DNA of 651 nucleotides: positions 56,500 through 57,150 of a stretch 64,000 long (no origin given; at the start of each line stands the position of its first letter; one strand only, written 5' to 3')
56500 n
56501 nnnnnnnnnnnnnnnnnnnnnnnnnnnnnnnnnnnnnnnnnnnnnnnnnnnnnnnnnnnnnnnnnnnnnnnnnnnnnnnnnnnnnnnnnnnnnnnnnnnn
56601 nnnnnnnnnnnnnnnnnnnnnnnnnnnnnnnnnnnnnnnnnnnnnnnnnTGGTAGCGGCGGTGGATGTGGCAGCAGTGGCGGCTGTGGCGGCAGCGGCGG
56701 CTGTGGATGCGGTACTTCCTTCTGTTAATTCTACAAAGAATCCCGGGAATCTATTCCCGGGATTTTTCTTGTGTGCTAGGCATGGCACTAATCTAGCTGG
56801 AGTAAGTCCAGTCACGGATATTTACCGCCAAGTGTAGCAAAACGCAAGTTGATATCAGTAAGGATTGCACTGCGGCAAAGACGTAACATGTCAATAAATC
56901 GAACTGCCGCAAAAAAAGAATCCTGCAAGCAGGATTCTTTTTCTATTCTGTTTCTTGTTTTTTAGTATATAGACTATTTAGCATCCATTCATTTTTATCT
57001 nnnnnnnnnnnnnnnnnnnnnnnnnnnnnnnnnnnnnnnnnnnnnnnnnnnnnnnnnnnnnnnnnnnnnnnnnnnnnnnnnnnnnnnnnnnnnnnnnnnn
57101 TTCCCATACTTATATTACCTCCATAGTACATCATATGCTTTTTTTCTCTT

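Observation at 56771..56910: Group IIC intron 5' remnant exactly at a canonical IIC target site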

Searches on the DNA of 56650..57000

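Call 4: search_rna_families(source=window, start=56650, end=57000, threshold=evalue, max_evalue=10, show_alignments=4)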
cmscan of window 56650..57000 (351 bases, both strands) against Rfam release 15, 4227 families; matches with E-value up to 10: 15.
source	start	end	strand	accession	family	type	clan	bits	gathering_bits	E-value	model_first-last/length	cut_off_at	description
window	56905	56964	-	RF02075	STnc230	Gene; sRNA;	-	31.5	50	0.0064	24-83/83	no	Enterobacterial sRNA STnc230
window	56874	56940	+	RF02083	OrzO-P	Gene; antitoxin;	-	23.4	60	0.13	1-76/76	no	OrzO-P RNA antitoxin family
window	56911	56945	-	RF04157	MIR9486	Gene; miRNA;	-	19.6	100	0.16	1-119/119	no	MIR9486 microRNA precursor family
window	56915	56981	-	RF02083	OrzO-P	Gene; antitoxin;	-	19.2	60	0.97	1-76/76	no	OrzO-P RNA antitoxin family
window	56650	56680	+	RF03207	mir-3960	Gene; miRNA;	-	19.2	73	2.5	43-73/73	5'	mir-3960 microRNA precursor family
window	56794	56891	+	RF02003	group-II-D1D4-4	Intron;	CL00102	18.8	49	0.035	1-138/138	no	Group II catalytic intron D1-D4-4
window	56692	56767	+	RF02701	PsrR1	Gene; sRNA;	-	18.8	42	0.34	1-79/79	no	Photosynthesis regulatory RNA1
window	56910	57000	-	RF02713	MCS4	Gene; sRNA;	-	17.7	56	3.7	56-123/123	5'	Mycoplasma sRNA MCS4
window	56870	56976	+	RF02413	snoR145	Gene; snRNA; snoRNA; HACA-box;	-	16.2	57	2.9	1-147/147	no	Small nucleolar RNA snoR145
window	56724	56781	+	RF00675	mir-145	Gene; miRNA;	-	15.3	50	0.89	1-86/86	no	mir-145 microRNA precursor family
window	56858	56937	+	RF02236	asX2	Gene; sRNA;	-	15.2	70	1.5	1-87/87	no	Xanthomonas sRNA asX2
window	56949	56982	-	RF00522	PreQ1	Cis-reg; riboswitch;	-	14.8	39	1.7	1-45/45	no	PreQ1 (pre queuosine) riboswitch aptamer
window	56726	56783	-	RF00747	mir-283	Gene; miRNA;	CL00094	14.7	50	6.5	1-98/98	no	mir-283 microRNA precursor family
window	56721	56792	-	RF02621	BSnc120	Gene; sRNA;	-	14.2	114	3.4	1-88/88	no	Brucella sRNA 120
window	56733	56768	-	RF01394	isrK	Gene; sRNA;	-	13.4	50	1.5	1-77/77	no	isrK Hfq binding RNA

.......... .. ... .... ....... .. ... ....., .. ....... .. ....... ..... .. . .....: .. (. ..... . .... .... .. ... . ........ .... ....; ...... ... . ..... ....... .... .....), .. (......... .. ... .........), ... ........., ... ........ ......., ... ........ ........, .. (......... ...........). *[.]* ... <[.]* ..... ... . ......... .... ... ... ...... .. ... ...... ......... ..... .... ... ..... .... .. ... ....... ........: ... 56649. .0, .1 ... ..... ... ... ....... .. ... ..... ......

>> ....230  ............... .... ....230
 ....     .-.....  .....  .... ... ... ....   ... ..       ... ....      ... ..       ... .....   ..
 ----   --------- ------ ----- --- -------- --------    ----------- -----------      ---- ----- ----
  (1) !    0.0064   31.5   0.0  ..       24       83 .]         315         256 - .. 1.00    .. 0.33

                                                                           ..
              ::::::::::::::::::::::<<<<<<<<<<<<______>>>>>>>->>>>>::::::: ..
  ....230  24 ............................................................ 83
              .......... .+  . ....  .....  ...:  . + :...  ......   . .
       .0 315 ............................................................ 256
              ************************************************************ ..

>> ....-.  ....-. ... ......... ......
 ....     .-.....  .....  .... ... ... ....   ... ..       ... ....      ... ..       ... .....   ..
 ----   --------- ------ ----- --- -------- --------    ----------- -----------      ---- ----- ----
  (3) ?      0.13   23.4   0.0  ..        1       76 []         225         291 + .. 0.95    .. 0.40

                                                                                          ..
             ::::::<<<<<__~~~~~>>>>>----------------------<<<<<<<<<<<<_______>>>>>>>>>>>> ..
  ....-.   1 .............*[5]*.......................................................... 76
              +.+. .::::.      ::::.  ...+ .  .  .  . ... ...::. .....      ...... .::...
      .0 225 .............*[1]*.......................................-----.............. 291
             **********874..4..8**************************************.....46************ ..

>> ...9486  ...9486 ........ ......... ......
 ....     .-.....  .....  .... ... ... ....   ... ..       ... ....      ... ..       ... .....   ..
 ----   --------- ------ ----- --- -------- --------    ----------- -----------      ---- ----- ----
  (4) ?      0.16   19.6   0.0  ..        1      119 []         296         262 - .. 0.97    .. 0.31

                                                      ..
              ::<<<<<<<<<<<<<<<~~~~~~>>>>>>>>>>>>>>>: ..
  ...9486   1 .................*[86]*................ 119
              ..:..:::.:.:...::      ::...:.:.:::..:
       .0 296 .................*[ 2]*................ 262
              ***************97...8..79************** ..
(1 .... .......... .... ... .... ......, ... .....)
